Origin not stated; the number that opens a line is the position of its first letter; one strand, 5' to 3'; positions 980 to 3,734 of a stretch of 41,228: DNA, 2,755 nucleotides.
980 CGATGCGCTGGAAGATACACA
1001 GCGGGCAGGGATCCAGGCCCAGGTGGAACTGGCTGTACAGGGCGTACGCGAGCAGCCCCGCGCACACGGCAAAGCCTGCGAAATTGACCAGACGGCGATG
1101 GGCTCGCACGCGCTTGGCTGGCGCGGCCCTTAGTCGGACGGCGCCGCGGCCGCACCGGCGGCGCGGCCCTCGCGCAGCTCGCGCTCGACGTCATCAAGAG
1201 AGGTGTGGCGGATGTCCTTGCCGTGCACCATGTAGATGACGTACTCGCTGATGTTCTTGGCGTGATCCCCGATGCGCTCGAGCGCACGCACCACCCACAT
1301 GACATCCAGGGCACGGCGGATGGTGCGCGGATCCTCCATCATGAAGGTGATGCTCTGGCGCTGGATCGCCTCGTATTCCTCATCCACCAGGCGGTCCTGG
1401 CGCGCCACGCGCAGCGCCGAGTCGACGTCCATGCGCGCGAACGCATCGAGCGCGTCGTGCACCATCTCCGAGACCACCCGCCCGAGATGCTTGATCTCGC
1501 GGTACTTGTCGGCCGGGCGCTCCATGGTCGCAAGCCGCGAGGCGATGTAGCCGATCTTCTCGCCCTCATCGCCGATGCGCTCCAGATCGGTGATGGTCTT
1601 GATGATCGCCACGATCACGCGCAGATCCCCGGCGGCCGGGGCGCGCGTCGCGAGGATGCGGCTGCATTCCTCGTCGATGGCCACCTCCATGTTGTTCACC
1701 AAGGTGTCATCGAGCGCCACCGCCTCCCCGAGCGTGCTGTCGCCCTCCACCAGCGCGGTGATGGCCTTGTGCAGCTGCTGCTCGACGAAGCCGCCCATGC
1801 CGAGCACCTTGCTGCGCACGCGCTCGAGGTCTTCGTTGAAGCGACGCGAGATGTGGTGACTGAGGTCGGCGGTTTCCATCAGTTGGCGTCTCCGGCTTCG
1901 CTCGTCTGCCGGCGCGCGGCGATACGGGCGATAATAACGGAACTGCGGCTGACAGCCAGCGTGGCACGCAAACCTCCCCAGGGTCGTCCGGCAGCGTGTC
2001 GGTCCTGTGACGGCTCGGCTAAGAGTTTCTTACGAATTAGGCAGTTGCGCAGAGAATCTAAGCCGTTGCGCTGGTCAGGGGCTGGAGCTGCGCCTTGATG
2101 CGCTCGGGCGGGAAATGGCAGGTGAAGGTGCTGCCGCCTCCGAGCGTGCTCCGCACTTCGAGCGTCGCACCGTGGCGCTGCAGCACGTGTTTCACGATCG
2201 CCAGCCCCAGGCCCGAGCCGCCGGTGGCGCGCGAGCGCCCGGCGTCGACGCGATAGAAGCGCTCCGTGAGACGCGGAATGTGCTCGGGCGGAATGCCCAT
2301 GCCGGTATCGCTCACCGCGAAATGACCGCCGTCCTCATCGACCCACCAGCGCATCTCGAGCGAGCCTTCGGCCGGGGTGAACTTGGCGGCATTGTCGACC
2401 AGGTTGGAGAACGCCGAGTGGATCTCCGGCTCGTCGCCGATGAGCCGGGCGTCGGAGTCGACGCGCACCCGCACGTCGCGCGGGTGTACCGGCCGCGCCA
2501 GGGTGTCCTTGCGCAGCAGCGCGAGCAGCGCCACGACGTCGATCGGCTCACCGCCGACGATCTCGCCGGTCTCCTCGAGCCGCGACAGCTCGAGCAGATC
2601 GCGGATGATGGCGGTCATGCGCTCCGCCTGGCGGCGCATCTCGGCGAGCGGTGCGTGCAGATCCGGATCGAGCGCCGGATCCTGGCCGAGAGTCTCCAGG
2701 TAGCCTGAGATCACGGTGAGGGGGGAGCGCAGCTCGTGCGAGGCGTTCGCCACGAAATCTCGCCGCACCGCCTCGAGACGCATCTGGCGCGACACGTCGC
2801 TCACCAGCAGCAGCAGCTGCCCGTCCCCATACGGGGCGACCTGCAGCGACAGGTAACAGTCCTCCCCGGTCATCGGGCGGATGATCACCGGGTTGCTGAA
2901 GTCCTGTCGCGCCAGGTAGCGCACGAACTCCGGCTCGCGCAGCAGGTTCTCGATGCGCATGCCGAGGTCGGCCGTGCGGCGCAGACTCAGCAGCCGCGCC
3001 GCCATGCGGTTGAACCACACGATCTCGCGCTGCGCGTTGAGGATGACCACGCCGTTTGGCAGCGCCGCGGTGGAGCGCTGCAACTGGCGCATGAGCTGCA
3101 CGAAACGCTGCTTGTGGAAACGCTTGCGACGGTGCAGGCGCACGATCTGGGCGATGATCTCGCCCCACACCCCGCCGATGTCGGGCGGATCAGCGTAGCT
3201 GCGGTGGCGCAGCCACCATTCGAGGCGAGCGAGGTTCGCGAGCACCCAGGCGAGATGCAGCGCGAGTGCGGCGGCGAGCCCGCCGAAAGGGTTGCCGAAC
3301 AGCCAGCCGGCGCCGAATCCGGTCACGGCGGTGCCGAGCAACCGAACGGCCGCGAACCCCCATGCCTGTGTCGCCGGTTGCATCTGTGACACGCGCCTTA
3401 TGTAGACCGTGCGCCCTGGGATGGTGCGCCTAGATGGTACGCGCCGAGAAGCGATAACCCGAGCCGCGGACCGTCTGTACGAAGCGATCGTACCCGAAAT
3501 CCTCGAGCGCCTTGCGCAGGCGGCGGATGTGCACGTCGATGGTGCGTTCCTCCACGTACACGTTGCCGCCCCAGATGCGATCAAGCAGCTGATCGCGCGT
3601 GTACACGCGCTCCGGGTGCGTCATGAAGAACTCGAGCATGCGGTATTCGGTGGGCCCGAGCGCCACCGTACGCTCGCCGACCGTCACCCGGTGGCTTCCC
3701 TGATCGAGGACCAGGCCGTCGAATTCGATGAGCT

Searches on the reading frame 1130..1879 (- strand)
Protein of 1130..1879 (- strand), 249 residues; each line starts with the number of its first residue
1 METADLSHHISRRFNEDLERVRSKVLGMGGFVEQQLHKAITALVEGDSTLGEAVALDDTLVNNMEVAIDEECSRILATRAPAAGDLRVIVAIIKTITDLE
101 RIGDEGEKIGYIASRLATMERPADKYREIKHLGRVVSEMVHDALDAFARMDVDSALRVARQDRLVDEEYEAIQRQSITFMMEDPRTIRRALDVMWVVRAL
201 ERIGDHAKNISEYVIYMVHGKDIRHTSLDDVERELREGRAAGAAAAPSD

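Call 46: search_protein_families(library=pfam, proteins=[window:1130-1879:-], max_evalue=0.001)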
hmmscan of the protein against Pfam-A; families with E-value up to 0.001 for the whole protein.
window:1130-1879:- (249 aa): 1 family
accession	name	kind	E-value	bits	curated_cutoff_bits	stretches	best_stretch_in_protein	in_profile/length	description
PF01895.24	PhoU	-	4.9e-43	145.8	23.5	2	129-214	1-89/89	PhoU domain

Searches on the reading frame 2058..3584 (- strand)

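Call 46: search_protein_families(library=pfam, proteins=[window:2058-3584:-], max_evalue=0.001)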
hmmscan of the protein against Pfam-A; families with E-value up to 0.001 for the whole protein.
window:2058-3584:- (508 aa): 6 families
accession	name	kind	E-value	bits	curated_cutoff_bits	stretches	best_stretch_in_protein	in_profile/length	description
PF02518.31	HATPase_c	-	6.5e-29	101.1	26.4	1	383-494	1-110/111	Histidine kinase-, DNA gyrase B-, and HSP90-like ATPase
PF00512.31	HisKA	-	8.1e-20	71.1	26.9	1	274-338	2-65/66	His Kinase A (phospho-acceptor) domain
PF11808.13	PhoR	-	4.7e-17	62.6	27.1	1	78-158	4-85/86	Phosphate regulon sensor protein PhoR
PF13581.12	HATPase_c_2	-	6.5e-06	26.6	27.4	1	391-469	39-110/127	Histidine kinase-like ATPase domain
PF00989.32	PAS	-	3.3e-05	24.3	22.6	1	167-220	5-55/113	PAS fold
PF13188.13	PAS_8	-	0.00017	21.8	21.8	1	172-223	7-55/65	PAS domain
